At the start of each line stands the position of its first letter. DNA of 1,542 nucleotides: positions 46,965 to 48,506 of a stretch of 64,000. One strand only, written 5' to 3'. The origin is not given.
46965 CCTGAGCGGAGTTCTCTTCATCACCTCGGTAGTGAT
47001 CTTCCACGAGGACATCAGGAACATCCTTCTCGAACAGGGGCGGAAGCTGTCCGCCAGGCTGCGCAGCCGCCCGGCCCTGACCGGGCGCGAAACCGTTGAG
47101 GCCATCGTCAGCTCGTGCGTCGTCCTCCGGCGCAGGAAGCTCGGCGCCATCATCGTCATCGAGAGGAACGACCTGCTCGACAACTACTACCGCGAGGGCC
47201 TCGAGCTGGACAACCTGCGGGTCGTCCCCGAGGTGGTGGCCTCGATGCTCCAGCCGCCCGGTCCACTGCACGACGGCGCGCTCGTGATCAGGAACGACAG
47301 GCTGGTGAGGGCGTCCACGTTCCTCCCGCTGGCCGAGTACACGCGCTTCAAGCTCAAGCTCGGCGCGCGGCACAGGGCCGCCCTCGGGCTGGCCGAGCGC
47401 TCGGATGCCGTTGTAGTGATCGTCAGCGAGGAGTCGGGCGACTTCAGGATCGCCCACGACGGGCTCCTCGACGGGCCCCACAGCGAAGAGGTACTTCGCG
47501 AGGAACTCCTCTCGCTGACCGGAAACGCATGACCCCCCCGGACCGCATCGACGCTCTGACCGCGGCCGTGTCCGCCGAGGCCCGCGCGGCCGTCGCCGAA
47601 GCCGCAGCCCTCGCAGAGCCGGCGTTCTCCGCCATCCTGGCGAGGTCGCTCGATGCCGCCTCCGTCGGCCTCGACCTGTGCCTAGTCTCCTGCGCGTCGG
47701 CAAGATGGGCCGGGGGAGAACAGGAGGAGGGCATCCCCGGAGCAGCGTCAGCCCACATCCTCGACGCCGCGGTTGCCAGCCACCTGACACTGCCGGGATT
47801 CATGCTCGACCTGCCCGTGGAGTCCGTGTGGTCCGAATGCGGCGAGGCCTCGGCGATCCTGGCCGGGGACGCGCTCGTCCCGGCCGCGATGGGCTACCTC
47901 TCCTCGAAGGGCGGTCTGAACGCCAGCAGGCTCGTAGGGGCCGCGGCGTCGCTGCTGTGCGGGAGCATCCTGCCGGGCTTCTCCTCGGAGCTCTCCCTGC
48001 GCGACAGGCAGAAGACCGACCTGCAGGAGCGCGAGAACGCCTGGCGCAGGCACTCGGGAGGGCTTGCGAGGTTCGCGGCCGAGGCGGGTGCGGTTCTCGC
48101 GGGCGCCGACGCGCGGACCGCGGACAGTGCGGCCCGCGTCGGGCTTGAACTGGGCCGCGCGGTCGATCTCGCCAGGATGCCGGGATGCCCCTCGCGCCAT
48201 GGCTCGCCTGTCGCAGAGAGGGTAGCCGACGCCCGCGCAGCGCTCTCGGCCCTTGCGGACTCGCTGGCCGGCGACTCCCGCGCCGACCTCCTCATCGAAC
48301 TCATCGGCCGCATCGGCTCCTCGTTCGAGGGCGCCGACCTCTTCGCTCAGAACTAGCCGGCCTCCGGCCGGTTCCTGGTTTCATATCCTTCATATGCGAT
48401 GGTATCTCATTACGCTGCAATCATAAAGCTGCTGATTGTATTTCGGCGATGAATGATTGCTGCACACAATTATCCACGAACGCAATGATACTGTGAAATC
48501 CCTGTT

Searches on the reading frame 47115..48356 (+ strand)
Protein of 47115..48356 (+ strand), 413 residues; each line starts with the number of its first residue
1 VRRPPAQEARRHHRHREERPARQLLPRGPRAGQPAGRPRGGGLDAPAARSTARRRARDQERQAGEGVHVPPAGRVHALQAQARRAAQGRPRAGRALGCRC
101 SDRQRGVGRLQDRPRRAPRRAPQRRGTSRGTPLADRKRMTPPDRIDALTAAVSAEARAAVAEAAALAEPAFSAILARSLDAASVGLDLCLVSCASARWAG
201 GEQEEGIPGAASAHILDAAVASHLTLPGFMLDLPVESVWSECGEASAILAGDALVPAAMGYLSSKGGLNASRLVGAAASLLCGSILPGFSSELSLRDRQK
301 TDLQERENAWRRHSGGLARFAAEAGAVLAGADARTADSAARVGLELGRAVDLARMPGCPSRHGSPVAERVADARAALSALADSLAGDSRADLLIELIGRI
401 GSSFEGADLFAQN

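Call 100: search_protein_families(library=pfam, proteins=[window:47115-48356:+], max_evalue=0.001)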
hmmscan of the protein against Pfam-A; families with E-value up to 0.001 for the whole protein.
window:47115-48356:+ (413 aa): 1 family
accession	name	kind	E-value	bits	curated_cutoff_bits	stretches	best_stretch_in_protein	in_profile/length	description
PF00348.22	polyprenyl_synt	-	1.8e-05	24.5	27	1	237-349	73-181/251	Polyprenyl synthetase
